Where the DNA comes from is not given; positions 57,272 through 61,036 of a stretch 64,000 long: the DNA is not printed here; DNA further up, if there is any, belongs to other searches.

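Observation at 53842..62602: Complete periplasmic NXR/NAR-type molybdoenzyme operon in a genome context that does not look like a nitrifier or anammox bacterium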

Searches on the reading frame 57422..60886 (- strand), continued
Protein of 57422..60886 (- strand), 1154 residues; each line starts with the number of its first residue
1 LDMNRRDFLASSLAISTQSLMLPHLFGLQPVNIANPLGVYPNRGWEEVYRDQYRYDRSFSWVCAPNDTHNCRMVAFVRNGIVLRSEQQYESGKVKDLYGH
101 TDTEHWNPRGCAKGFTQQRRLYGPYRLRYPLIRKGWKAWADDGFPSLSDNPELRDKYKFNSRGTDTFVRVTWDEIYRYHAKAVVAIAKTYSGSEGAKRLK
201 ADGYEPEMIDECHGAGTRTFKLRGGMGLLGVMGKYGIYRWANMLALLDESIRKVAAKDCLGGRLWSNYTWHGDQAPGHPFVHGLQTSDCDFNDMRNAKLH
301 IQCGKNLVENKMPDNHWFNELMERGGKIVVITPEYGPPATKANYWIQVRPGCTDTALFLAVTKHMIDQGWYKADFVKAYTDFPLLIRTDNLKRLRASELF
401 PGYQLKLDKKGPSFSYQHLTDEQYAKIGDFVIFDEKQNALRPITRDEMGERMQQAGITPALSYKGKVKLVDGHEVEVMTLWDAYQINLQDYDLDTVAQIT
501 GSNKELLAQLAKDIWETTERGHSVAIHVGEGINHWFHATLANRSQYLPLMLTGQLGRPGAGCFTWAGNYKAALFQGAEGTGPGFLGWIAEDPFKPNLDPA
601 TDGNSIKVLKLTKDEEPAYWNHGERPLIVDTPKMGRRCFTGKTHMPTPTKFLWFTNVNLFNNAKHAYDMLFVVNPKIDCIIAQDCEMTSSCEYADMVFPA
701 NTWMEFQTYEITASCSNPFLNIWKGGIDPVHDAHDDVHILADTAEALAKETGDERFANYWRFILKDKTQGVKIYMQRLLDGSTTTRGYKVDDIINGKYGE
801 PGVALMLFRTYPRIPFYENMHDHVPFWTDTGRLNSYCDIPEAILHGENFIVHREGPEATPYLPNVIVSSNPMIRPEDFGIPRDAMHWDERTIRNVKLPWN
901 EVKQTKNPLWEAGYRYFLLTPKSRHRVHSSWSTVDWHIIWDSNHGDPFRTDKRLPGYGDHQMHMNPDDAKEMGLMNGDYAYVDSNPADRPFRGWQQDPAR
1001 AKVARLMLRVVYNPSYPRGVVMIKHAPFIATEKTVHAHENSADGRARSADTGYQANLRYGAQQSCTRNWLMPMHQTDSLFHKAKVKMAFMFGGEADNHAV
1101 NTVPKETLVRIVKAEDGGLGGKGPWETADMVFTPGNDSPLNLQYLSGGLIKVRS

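Call 12: find_homologous_proteins(query=window:57422-60886:-, max_evalue=1e-50)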
Query window:57422-60886:- (1154 aa): 2294 proteins with E <= 1e-50 among 8000 candidates; the best 120 are listed.
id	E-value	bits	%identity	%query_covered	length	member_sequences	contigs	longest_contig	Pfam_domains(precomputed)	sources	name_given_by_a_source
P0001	0.0e+0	2799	100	100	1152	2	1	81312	PF00384.28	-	-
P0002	0.0e+0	2503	88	100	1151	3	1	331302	PF00384.28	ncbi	-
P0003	0.0e+0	2476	87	100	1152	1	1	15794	PF00384.28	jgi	jgi:nitrate reductase alpha subunit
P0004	0.0e+0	2423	85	100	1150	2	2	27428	PF00384.28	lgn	-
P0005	0.0e+0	2352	82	100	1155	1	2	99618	PF00384.28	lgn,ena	-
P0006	0.0e+0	2306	81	100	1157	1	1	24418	PF00384.28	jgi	jgi:nitrate reductase alpha subunit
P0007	0.0e+0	2283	80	100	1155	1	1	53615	PF00384.28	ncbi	-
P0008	0.0e+0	2282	80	100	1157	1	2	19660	PF00384.28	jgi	jgi:nitrate reductase alpha subunit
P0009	0.0e+0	2273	79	100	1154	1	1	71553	PF00384.28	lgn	-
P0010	0.0e+0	2271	79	100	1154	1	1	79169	PF00384.28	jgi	jgi:nitrate reductase alpha subunit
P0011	0.0e+0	2268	79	100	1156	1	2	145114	PF00384.28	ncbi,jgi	jgi:nitrate reductase alpha subunit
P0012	0.0e+0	2263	79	100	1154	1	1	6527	PF00384.28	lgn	-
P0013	0.0e+0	2261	79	100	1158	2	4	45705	PF00384.28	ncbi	-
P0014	0.0e+0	2259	78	100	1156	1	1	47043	PF00384.28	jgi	jgi:nitrate reductase alpha subunit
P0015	0.0e+0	2259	79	100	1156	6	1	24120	PF00384.28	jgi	jgi:nitrate reductase alpha subunit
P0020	0.0e+0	2253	79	100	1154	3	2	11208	PF00384.28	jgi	jgi:nitrate reductase alpha subunit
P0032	0.0e+0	2236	78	100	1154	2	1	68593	PF00384.28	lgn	-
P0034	0.0e+0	2233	78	100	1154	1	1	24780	PF00384.28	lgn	-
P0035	0.0e+0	2230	78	100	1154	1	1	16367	PF00384.28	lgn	-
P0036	0.0e+0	2226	77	100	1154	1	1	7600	PF00384.28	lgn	-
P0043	0.0e+0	2222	77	100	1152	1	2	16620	PF00384.28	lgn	-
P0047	0.0e+0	2217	78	100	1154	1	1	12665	PF00384.28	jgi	-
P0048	0.0e+0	2215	77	100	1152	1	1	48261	PF00384.28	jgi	jgi:nitrate reductase alpha subunit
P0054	0.0e+0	2205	77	100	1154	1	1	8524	PF00384.28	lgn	-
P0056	0.0e+0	2203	77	100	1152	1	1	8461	PF00384.28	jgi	jgi:nitrate reductase alpha subunit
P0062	0.0e+0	2193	77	100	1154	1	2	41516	PF00384.28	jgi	jgi:nitrate reductase / nitrite oxidoreductase, alpha subunit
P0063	0.0e+0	2193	77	100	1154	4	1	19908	PF00384.28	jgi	-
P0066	0.0e+0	2170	75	100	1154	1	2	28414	PF00384.28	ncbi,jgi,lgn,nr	ncbi:MAG: nitrate oxidoreductase subunit alpha [Planctomycetes bacterium]|nr:nitrate oxidoreductase 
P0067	0.0e+0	2168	76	100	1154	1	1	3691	PF00384.28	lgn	-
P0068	0.0e+0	2166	75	100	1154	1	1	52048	PF00384.28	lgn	-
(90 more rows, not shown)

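Call 19: find_encoding_contigs(protein=P0001, flank=10000, max_places=3)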
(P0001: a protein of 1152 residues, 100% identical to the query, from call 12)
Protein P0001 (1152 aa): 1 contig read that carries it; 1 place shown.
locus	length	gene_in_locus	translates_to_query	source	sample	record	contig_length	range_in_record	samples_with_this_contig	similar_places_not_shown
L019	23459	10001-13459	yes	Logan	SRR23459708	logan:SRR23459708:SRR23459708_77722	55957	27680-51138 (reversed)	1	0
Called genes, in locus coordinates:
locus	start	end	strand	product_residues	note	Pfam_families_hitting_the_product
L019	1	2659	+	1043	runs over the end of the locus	PF00873:ACR_tran, PF03176:MMPL (weak)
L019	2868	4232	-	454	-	-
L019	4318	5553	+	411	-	PF11563:Protoglobin, PF00512:HisKA, PF02518:HATPase_c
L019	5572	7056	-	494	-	PF00072:Response_reg, PF00158:Sigma54_activat, PF01078:Mg_chelatase (weak), PF14532:Sigma54_activ_2, PF00004:AAA (weak), PF07724:AAA_2 (weak), PF25601:AAA_lid_14, PF02954:HTH_8, +1 more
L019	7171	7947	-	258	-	-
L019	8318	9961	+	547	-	PF13442:Cytochrome_CBB3, PF00034:Cytochrom_C, PF13442:Cytochrome_CBB3 (weak), PF09459:EB_dh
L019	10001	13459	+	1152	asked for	PF00384:Molybdopterin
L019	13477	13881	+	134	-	-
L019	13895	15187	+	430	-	PF13187:Fer4_9 (faint), PF13237:Fer4_10 (weak), PF13247:Fer4_11, PF12838:Fer4_7 (weak)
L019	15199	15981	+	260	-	PF02613:Nitrate_red_del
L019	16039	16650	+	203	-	PF01814:Hemerythrin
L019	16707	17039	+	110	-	PF02627:CMD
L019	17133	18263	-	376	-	PF07963:N_methyl (weak), PF07596:SBP_bac_10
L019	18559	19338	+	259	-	PF07596:SBP_bac_10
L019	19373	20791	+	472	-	PF00884:Sulfatase, PF01663:Phosphodiest (faint), PF16347:SGSH_C, PF14707:Sulfatase_C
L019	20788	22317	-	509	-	PF04715:, PF00425:Chorismate_bind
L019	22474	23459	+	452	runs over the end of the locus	PF13442:Cytochrome_CBB3 (faint), PF00034:Cytochrom_C (faint), PF21419:RoxA-like_Cyt-c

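Call 28: find_related_loci(query=A1, collection=genome_contigs, flank=8000)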
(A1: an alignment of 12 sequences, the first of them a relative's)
Query A1 (1152 aa) in genome_contigs; peptide patterns used: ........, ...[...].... (x = any residue, [..] = any of these).
599 stretches matched a pattern (row limit reached: there are more); 568 encode a relative of the query (tblastn E <= 1e-3); the best 80 are kept; 80 distinct loci.
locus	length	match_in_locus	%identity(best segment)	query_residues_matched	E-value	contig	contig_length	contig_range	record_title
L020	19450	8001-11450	88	1-1151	0e+0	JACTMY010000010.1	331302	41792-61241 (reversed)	MAG: Planctomycetota bacterium isolate BJ17 scaffold_6, whole genome shotgun sequence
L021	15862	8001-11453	80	1-1150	0e+0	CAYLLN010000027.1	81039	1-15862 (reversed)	MAG TPA_asm: uncultured Pirellulaceae bacterium isolate SRP287051_co1_70 genome assembly, contig: NODE_650_length_81039_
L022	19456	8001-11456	79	1-1150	0e+0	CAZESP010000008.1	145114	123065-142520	MAG TPA_asm: uncultured Alcaligenaceae bacterium isolate binchicken_co107_135 genome assembly, contig: NODE_219_length_1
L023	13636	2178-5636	79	1-1150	0e+0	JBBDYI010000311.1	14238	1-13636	MAG: Pirellulales bacterium isolate LejiaD_2_63_11 Lejia_D_6717_length_14238_cov_6, whole genome shotgun sequence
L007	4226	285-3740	77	1-1150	0e+0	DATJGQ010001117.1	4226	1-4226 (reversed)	MAG TPA_asm: Gemmataceae bacterium isolate SMAG_U15490 k141_11868848, whole genome shotgun sequence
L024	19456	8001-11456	76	1-1150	0e+0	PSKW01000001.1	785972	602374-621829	MAG: Gemmataceae bacterium isolate ERB_16_1 NODE_1_length_785972_cov_9.975627, whole genome shotgun sequence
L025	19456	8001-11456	75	1-1150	0e+0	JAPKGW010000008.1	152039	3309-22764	MAG: Phycisphaerales bacterium isolate PDA_C_MAG.101 MAG.101_8, whole genome shotgun sequence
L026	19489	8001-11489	74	2-1151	0e+0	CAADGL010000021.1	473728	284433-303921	uncultured planctomycete isolate PLA1.fa.gz genome assembly, contig: k127_1018485, whole genome shotgun sequence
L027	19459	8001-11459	74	1-1151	0e+0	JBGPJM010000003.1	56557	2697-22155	MAG: Phycisphaerae bacterium isolate OBJ_0618_7090110_309 k141_4091592_length_56557_cov_16.9573, whole genome shotgun se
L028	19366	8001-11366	73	31-1151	0e+0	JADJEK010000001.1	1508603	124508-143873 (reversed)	MAG: Planctomycetota bacterium isolate Aved_18-Q3-R54-62_MAXAC.457 tig00001345-10-15073840, whole genome shotgun sequenc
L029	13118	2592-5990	70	30-1150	0e+0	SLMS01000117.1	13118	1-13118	MAG: Candidatus Sumerlaeota bacterium isolate CSSed165cm_369 CSSed16-5cm-15652, whole genome shotgun sequence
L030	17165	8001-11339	70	38-1150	0e+0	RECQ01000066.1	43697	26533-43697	MAG: Phycisphaeraceae bacterium isolate DLM2.Bin55 NODE_773_length_43697_cov_24.0978, whole genome shotgun sequence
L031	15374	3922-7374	75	1-1150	0e+0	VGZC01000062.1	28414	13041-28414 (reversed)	MAG: Planctomycetota bacterium isolate M_DeepCast_65m_m2_011 M_DeepCast_65m_m2_011_Ga0194120_10002971, whole genome shot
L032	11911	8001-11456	65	1-1151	0e+0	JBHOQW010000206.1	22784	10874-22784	MAG: Dehalococcoidia bacterium isolate A0_35 coassembly_Ak141_110254, whole genome shotgun sequence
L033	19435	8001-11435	65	1-1150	0e+0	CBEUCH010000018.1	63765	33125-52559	MAG TPA_asm: uncultured bacterium isolate SRR19160658_binner12_Refined_30 genome assembly, contig: ERZ26800495.26, whole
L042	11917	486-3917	64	1-1152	0e+0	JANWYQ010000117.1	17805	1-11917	MAG: Caldilineales bacterium isolate SKYG74 k141_643116, whole genome shotgun sequence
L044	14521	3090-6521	65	1-1152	0e+0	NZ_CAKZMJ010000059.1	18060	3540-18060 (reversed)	MAG: uncultured Caldilinea sp. isolate SRR5214706_bin.31_CONCOCT_v1.1_MAG ERZ1744544.1612, whole genome shotgun sequence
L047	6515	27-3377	65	26-1152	0e+0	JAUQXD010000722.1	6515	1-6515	MAG: Thermoflexales bacterium isolate BIN20 contig_154914, whole genome shotgun sequence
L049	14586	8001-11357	65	28-1152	0e+0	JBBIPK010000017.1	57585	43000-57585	MAG: Acidobacteriota bacterium isolate QH2F170213_bin_300 NODE_724_length_57585_cov_7.739579, whole genome shotgun seque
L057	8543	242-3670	64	1-1152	0e+0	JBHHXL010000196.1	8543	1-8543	MAG: Anaerolineae bacterium isolate D_1_bin.6 NODE_4170_length_8543_cov_31.982681, whole genome shotgun sequence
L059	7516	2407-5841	63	1-1152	0e+0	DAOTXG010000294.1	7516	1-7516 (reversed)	MAG TPA_asm: Anaerolineales bacterium isolate H20_231 k125_3644404, whole genome shotgun sequence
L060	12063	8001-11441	64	1-1152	0e+0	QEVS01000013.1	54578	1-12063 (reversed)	MAG: bacterium isolate UCB2 J3_scaffold_459, whole genome shotgun sequence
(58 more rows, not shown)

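Call 65: search_protein_families(library=pfam, proteins=[L019:4318-5553:+, L019:5572-7056:-], max_evalue=0.001)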
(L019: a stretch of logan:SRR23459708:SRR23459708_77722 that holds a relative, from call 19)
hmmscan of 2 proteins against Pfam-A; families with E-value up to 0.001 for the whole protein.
L019:4318-5553:+ (411 aa): 4 families
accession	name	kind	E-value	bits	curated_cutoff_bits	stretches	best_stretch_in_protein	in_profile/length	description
PF11563.14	Protoglobin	-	1.8e-32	113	25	1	21-172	2-153/158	Protoglobin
PF02518.31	HATPase_c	-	2.5e-26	92.7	26.4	1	304-410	3-108/111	Histidine kinase-, DNA gyrase B-, and HSP90-like ATPase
PF00512.31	HisKA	-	2.2e-13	50.4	26.9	1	193-257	2-63/66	His Kinase A (phospho-acceptor) domain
PF13581.12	HATPase_c_2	-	0.00021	21.8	27.4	0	315-388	40-111/127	Histidine kinase-like ATPase domain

L019:5572-7056:- (494 aa): 11 families
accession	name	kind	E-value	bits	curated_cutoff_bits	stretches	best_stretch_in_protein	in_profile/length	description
PF00158.32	Sigma54_activat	-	1.2e-71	240.2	20.2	1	183-350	1-168/168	Sigma-54 interaction domain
PF00072.30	Response_reg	-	5.8e-31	107.4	30.2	1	46-154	2-110/111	Response regulator receiver domain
PF25601.1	AAA_lid_14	-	1.4e-24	86.1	27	1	355-434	1-84/87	AAA+ ATPase lid domain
PF14532.12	Sigma54_activ_2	-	4.1e-21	76.1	25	1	184-354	1-138/138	Sigma-54 interaction domain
PF02954.25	HTH_8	-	6.8e-12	45.4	22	1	449-488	2-41/42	Bacterial regulatory protein, Fis family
PF01078.27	Mg_chelatase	-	4.9e-08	33.1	20.3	1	204-325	22-158/207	Magnesium chelatase, subunit ChlI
PF07724.20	AAA_2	-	1.3e-07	32.2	27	1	207-336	6-136/166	AAA domain (Cdc48 subfamily)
PF07728.20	AAA_5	-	3.9e-07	30.6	22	1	207-327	2-125/139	AAA domain (dynein-related subfamily)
PF00004.35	AAA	-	4.6e-06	27.5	21.2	1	207-326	1-112/131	ATPase family associated with various cellular activities (AAA)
PF13191.12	AAA_16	-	8.1e-05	23.6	32.6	1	182-298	1-119/167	AAA ATPase domain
PF00493.29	MCM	-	0.00023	20.8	23.3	1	206-326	59-174/224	MCM P-loop domain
